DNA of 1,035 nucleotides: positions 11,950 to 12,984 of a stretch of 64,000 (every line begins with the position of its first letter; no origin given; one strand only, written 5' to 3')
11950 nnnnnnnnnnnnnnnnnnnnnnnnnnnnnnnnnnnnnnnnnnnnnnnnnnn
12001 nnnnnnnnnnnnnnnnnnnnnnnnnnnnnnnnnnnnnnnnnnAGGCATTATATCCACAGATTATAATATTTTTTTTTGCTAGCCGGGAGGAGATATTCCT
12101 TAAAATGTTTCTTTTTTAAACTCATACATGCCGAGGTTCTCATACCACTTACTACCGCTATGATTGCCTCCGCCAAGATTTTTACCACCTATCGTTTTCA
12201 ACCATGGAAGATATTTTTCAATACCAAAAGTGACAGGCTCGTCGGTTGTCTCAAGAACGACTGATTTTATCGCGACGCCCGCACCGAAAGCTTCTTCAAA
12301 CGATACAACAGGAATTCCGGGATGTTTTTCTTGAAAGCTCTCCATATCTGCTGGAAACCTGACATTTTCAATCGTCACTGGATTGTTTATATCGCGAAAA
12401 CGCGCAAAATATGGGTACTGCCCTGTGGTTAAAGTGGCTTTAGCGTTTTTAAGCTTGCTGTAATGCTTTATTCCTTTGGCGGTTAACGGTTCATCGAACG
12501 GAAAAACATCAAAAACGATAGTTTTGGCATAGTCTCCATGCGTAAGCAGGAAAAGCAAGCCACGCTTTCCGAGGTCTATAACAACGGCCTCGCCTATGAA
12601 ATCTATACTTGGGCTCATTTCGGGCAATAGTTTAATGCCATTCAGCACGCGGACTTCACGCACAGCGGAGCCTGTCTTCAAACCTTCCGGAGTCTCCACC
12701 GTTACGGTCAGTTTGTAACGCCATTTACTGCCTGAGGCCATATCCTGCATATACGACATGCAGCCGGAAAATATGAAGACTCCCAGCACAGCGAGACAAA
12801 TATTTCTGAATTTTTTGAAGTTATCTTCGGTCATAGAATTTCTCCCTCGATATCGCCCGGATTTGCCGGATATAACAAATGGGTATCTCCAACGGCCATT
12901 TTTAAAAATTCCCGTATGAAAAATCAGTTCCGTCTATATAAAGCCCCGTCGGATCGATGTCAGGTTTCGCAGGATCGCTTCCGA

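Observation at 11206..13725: AT-rich island of about 2.5 kb, bracketed by short direct repeats, encoding two tandem paralogous envelope proteins and no mobility gene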

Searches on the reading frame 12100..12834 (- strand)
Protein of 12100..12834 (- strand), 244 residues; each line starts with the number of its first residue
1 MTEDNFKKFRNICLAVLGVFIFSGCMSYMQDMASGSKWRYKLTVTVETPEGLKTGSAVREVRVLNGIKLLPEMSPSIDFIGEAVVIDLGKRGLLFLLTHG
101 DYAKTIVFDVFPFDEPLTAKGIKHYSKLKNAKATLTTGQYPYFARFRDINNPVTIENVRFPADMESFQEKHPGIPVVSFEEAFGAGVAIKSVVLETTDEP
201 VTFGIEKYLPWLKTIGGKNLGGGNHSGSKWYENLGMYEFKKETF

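Call 5: search_protein_families(library=pfam, proteins=[window:12100-12834:-], max_evalue=1)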
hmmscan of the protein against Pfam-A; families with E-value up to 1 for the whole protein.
window:12100-12834:- (244 aa): 1 family
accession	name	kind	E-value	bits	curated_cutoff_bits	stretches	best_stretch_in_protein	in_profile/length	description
PF22865.1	MgtS-like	-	0.29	11.6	27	1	11-26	6-21/31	Small protein MgtS-like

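Call 6: search_protein_families(library=padloc, proteins=[window:12100-12834:-], max_evalue=1)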
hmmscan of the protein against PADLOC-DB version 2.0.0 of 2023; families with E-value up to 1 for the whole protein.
window:12100-12834:- (244 aa): 0 families

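Call 11: search_protein_families(library=ncbifam, proteins=[window:12100-12834:-], max_evalue=0.01)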
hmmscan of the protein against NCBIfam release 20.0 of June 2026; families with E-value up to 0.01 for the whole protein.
window:12100-12834:- (244 aa): 0 families

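Call 12: find_homologous_proteins(query=window:12100-12834:-)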
Query window:12100-12834:- (244 aa): 571 proteins with E <= 0.001 among 976 candidates; the best 120 are listed.
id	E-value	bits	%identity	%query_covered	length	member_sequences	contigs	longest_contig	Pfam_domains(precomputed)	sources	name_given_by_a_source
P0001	3.5e-162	556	100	100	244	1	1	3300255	-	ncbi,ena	-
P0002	1.3e-63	233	49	95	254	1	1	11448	-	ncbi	ncbi:MAG: hypothetical protein V1721_09470 [Pseudomonadota bacterium]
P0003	1.4e-63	233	50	94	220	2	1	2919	-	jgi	jgi:hypothetical protein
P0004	6.2e-63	231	53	84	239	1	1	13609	-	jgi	jgi:hypothetical protein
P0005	1.4e-61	226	51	86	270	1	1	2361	-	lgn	-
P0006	5.0e-61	224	53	84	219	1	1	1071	-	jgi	jgi:hypothetical protein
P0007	1.7e-60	223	51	88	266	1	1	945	-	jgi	jgi:hypothetical protein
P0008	9.3e-59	217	50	89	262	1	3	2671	-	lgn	-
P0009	7.9e-58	214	51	84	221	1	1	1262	-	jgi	jgi:hypothetical protein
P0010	2.3e-57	212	50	88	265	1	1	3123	-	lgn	-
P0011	3.4e-57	212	52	84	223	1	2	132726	-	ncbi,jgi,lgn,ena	-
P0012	4.7e-56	208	54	84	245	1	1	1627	-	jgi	jgi:hypothetical protein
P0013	1.7e-54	203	51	83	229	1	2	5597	-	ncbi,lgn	-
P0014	2.6e-53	199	46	90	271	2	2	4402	-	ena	-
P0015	4.2e-53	198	47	94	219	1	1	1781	-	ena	-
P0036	9.4e-44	168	43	93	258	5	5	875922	-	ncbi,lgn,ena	-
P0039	2.9e-43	166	44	88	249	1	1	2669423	-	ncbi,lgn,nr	ncbi:MAG: hypothetical protein IPK66_06190 [Rhodospirillales bacterium]|nr:hypothetical protein [Rho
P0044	8.5e-43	165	44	89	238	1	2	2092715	-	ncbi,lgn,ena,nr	ncbi:MAG: hypothetical protein H6868_02910 [Rhodospirillales bacterium]|nr:hypothetical protein [Rho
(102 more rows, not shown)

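Call 13: find_encoding_contigs(protein=window:12100-12834:-, flank=10000, max_places=10)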
Protein window:12100-12834:- (244 aa): no gene with exactly this product is on record in the collection.

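Call 14: find_encoding_contigs(protein=P0004, flank=7000, max_places=3)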
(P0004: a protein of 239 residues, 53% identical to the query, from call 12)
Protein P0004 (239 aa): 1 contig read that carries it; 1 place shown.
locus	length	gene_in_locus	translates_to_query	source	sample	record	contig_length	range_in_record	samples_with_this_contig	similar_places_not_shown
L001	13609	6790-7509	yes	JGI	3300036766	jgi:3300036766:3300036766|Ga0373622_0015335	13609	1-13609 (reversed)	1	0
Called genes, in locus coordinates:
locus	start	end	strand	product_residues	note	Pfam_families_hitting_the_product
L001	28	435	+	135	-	PF00583:Acetyltransf_1 (weak), PF13508:Acetyltransf_7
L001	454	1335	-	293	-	PF00795:CN_hydrolase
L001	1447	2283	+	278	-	-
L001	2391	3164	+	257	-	PF01311:Bac_export_1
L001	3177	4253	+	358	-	PF01312:Bac_export_2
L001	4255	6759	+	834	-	PF13188:PAS_8 (weak), PF13426:PAS_9 (weak), PF00989:PAS (weak), PF08448:PAS_4 (weak), PF00512:HisKA, PF02518:HATPase_c, PF00072:Response_reg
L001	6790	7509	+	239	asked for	-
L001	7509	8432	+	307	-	PF26363:Phospholipase-like (weak)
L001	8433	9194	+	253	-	-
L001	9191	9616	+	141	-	PF26363:Phospholipase-like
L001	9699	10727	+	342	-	-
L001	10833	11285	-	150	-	PF07603:Lcl_C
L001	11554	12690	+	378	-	PF00154:RecA_N, PF08423:Rad51 (weak), PF06745:ATPase (weak), PF27531:MT3502_N (weak), PF21096:RecA_C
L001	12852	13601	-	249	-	PF00106:adh_short, PF01370:Epimerase, PF08659:KR, PF16363:GDP_Man_Dehyd (weak), PF13460:NAD_binding_10 (weak), PF13561:adh_short_C2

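Call 15: find_encoding_contigs(protein=P0039, flank=7000, max_places=3)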
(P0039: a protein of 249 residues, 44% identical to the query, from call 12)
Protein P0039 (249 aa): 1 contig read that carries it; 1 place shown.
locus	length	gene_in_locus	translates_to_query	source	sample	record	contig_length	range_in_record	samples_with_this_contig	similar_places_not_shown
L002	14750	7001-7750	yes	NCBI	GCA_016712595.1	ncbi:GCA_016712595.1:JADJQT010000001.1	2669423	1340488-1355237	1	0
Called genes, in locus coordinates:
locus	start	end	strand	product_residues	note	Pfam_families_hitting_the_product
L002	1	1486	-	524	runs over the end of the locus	PF02534:T4SS-DNA_transf, PF10412:TrwB_AAD_bind, PF12696:TraG-D_C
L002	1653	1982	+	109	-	-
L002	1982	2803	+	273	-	-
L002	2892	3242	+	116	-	-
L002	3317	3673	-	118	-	PF05284:DUF736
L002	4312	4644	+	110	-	-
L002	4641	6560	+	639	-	PF03432:Relaxase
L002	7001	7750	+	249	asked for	-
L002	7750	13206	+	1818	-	PF26363:Phospholipase-like (weak), PF00353:HemolysinCabind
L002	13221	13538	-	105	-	-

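Call 16: find_encoding_contigs(protein=P0044, flank=7000, max_places=3)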
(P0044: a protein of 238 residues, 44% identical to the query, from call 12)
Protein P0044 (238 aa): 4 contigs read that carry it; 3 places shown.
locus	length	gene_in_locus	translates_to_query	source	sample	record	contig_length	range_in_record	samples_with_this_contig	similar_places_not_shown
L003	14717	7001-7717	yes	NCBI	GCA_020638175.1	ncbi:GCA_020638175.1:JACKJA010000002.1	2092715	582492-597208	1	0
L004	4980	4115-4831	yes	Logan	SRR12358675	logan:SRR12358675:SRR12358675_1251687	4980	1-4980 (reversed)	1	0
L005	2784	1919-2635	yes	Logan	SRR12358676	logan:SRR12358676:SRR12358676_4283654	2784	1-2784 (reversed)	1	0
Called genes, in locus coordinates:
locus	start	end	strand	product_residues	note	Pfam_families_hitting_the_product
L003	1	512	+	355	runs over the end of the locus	-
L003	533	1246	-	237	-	-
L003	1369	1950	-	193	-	-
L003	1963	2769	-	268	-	PF08032:SpoU_sub_bind (weak), PF00588:SpoU_methylase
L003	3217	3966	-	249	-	-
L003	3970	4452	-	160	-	PF18932:DUF5681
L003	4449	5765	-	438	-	PF02195:ParB_N, PF01555:N6_N4_Mtase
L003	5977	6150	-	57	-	-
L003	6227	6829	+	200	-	-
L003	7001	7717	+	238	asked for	-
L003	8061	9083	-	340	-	PF10017:Methyltransf_33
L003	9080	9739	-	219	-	PF13560:HTH_31 (weak), PF01381:HTH_3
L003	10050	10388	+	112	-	-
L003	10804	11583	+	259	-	-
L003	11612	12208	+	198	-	-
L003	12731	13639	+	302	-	PF02729:OTCace_N, PF00185:OTCace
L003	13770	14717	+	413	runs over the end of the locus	PF00764:Arginosuc_synth, PF20979:Arginosuc_syn_C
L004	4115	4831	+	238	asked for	-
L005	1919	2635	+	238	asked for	-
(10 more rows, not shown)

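Call 17: find_encoding_contigs(protein=P0036, flank=7000, max_places=3)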
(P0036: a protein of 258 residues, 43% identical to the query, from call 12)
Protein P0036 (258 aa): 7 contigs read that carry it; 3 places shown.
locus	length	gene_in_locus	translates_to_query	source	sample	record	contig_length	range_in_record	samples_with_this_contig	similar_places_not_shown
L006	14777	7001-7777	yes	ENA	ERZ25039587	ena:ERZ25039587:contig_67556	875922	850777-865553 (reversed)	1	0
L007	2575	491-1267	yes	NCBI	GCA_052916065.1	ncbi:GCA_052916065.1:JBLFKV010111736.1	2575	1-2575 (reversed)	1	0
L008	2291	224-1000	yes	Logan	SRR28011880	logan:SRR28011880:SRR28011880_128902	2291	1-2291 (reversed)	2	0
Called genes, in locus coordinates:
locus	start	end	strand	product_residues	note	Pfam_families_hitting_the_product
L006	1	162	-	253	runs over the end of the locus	PF00578:AhpC-TSA, PF11412:DsbD_N (weak)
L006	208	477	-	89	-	-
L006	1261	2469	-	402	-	PF12801:Fer4_5 (weak), PF12838:Fer4_7, PF13187:Fer4_9 (weak), PF14697:Fer4_21 (weak), PF12838:Fer4_7 (weak), PF13187:Fer4_9 (weak), PF25160:LdpA_Fe-S-bd (weak), PF00037:Fer4 (weak), +7 more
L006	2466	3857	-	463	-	PF01266:DAO (weak), PF07992:Pyr_redox_2 (weak), PF12831:FAD_oxidored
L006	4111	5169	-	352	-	PF03544:TonB_C (weak)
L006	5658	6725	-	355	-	PF01548:DEDD_Tnp_IS110, PF02371:Transposase_20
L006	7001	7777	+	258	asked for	-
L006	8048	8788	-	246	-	PF06314:ADC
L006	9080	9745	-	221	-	PF00665:rve, PF13683:rve_3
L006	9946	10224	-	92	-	PF01527:HTH_Tnp_1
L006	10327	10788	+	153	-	PF07963:N_methyl (weak), PF08334:T2SSG (faint)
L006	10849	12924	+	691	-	PF00672:HAMP, PF01590:GAF, PF01966:HD, PF13487:HD_5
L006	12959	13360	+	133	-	-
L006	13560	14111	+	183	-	PF01872:RibD_C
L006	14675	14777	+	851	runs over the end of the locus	PF11897:DUF3417, PF00343:Phosphorylase, PF28476:GlgP_C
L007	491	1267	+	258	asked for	-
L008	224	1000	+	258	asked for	-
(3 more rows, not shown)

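Call 18: search_protein_families(library=pfam, proteins=[L001:7509-8432:+, L001:8433-9194:+, L001:9191-9616:+, L001:9699-10727:+, L002:7750-13206:+, L003:6227-6829:+, L003:3217-3966:-], max_evalue=0.01)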
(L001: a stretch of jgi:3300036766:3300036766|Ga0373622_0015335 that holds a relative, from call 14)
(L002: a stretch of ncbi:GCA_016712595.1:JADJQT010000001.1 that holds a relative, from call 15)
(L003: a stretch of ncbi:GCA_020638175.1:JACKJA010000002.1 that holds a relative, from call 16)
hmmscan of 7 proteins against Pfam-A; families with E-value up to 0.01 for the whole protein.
L001:7509-8432:+ (307 aa): 2 families
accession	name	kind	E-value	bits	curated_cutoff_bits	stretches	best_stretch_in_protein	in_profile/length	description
PF01764.32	Lipase_3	-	0.0017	18.7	22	1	115-142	56-83/140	Lipase (class 3)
PF11187.14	Mbeg1-like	-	0.0063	16.4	21.1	0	59-138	24-100/224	Mbeg1-like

L001:8433-9194:+ (253 aa): 0 families

L001:9191-9616:+ (141 aa): 2 families
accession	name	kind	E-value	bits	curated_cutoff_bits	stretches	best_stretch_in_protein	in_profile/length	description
PF11187.14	Mbeg1-like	-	2.3e-05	24.4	21.1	1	52-134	24-106/224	Mbeg1-like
PF01764.32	Lipase_3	-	3.7e-05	24.1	22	1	96-132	47-83/140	Lipase (class 3)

L001:9699-10727:+ (342 aa): 0 families

L002:7750-13206:+ (1818 aa): 2 families
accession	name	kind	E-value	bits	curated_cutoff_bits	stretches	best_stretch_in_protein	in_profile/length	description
PF00353.25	HemolysinCabind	-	6.4e-92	301.3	23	21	1301-1335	2-36/36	RTX calcium-binding nonapeptide repeat (4 copies)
PF01764.32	Lipase_3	-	0.0057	17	22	0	110-153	44-86/140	Lipase (class 3)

L003:6227-6829:+ (200 aa): 0 families

L003:3217-3966:- (249 aa): 0 families

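Call 33: find_related_loci(query=A2, collection=genome_contigs, flank=10000)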
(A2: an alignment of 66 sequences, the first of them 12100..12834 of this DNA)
Query A2 (244 aa) in genome_contigs; peptide patterns used: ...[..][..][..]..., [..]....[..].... (x = any residue, [..] = any of these).
597 stretches matched a pattern (row limit reached: there are more); 194 encode a relative of the query (tblastn E <= 1e-3); the best 80 are kept; 79 distinct loci.
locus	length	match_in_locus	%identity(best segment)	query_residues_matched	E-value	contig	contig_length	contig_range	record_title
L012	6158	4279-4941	46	8-226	7e-58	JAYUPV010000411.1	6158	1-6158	MAG: Alphaproteobacteria bacterium isolate GL11_Down_metabinner_1 GL11_Down_metabinner_1_410, whole genome shotgun seque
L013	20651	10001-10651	46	9-227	2e-52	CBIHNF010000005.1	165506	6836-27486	MAG TPA_asm: uncultured Alphaproteobacteria bacterium isolate SRR18156212_concoct_42 genome assembly, contig: ERZ2733687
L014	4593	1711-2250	47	38-234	2e-49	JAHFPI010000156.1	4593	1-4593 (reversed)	MAG: Rhodospirillales bacterium isolate nzgw523 NODE_68675_length_4594_cov_2.840152, whole genome shotgun sequence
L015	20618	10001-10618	45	12-214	4e-49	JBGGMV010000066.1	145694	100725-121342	MAG: Alphaproteobacteria bacterium isolate bin.025 k141_2373109, whole genome shotgun sequence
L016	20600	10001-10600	48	38-226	1e-47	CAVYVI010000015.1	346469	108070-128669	MAG: uncultured Acidobacteriota bacterium isolate MFD03399.bin.1.108 genome assembly, contig: contig_9595, whole genome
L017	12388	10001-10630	47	16-222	2e-46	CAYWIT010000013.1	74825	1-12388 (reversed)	MAG TPA_asm: uncultured Rhodospirillaceae bacterium isolate SRP263991_co5_116 genome assembly, contig: NODE_792_length_7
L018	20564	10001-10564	47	33-215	1e-42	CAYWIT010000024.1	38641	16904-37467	MAG TPA_asm: uncultured Rhodospirillaceae bacterium isolate SRP263991_co5_116 genome assembly, contig: NODE_2191_length_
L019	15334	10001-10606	45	36-225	2e-42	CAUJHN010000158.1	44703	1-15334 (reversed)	MAG: Pseudomonadota bacterium isolate KLAP117 genome assembly, contig: KLAP117_585813, whole genome shotgun sequence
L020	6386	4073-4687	41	14-212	2e-42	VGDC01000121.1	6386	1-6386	MAG: Alphaproteobacteria bacterium isolate M_DeepCast_400m_m1_040 M_DeepCast_400m_m1_040_Ga0194112_10026280, whole genom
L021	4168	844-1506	44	19-222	4e-42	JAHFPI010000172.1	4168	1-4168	MAG: Rhodospirillales bacterium isolate nzgw523 NODE_81020_length_4169_cov_2.728014, whole genome shotgun sequence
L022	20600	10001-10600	41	8-212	2e-41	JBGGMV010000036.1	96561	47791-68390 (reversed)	MAG: Alphaproteobacteria bacterium isolate bin.025 k141_1900867, whole genome shotgun sequence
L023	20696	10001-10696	39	8-243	2e-41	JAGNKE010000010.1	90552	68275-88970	MAG: Alphaproteobacteria bacterium isolate Go_SlAct_bin_25 Go_SlAct_635_length_90552_cov_24.623766, whole genome shotgun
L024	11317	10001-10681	40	1-242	4e-41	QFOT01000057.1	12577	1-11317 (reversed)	MAG: Micavibrio aeruginosavorus isolate S2_006_000_R2_64 S2_006_000_R2_scaffold_3704, whole genome shotgun sequence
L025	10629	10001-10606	44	7-204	3e-40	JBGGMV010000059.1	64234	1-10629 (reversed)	MAG: Alphaproteobacteria bacterium isolate bin.025 k141_2274750, whole genome shotgun sequence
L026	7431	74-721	41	13-226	3e-40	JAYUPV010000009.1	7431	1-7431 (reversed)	MAG: Alphaproteobacteria bacterium isolate GL11_Down_metabinner_1 GL11_Down_metabinner_1_8, whole genome shotgun sequenc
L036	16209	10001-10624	37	13-223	2e-36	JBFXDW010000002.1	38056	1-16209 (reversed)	MAG: Bdellovibrionales bacterium isolate CA_2019_TPIn_101 NODE_3327_length_38056_cov_5.167629_TPIn, whole genome shotgun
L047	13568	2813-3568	36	6-234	3e-34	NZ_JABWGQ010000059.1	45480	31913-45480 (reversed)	Sphingopyxis sp. LK2115 666, whole genome shotgun sequence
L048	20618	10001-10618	40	39-226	3e-34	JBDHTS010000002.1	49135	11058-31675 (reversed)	MAG: Alphaproteobacteria bacterium isolate AS-MICRO-OLR.14 NODE_1897_length_49135_cov_4.765965, whole genome shotgun seq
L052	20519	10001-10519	44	38-210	3e-33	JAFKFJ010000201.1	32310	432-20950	MAG: Alphaproteobacteria bacterium isolate SCN18_25_1_16_R2_B_70_11 SCN18_25_1_16_R2_B_scaffold_420, whole genome shotgu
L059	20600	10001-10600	41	14-209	2e-32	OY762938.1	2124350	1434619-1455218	MAG: uncultured Micavibrio sp. isolate 194a20bb-105a-45c9-9846-0688499aae06 genome assembly, chromosome: 1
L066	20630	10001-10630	38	14-210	3e-31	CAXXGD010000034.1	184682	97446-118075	MAG: Rhodospirillales bacterium isolate 56d33e65-3fd3-4152-8820-ff613c194a47 genome assembly, contig: contig_34, whole g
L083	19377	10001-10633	33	11-241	3e-28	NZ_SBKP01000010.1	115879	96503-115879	Sphingobium fluviale strain CHR27 NODE_10_length_115879_cov_116, whole genome shotgun sequence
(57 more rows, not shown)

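Call 39: predict_structure(alignment_id=A2)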
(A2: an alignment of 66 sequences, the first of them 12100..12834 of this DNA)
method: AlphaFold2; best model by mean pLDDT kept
length: 244 residues; sequences in the alignment: 66
mean_pLDDT: 93.2   pTM: 0.83
mean pLDDT of the five models: 93.2, 92.9, 91.9, 91.8, 91.3
residues with pLDDT >= 90: 207; 70-90: 28; 50-70: 9; < 50: 0
segments of 3 or more residues with pLDDT < 50: none
pLDDT, mean of each block of 10 residues (from residue 1): 86 94 77 82 98 98 86 91 98 93 93 94 96 96 97 97 94 94 98 98 97 93 94 95 84
secondary structure, 60 per line:
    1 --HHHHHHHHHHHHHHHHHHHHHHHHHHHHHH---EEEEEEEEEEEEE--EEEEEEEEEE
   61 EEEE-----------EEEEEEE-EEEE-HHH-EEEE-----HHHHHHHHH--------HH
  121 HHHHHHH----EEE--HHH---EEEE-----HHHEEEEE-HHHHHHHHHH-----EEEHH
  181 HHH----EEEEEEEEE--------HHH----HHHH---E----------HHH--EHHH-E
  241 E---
elements in order: H3-32 E36-48 E51-64 E76-82 E84-87 E93-96 H102-110 H119-127 E132-134 E143-146 E155-159 H161-170 E176-178 H179-183 E188-196 H212-215
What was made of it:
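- On Lipase-specific foldase (Lif): The model is beta-rich (call 39).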
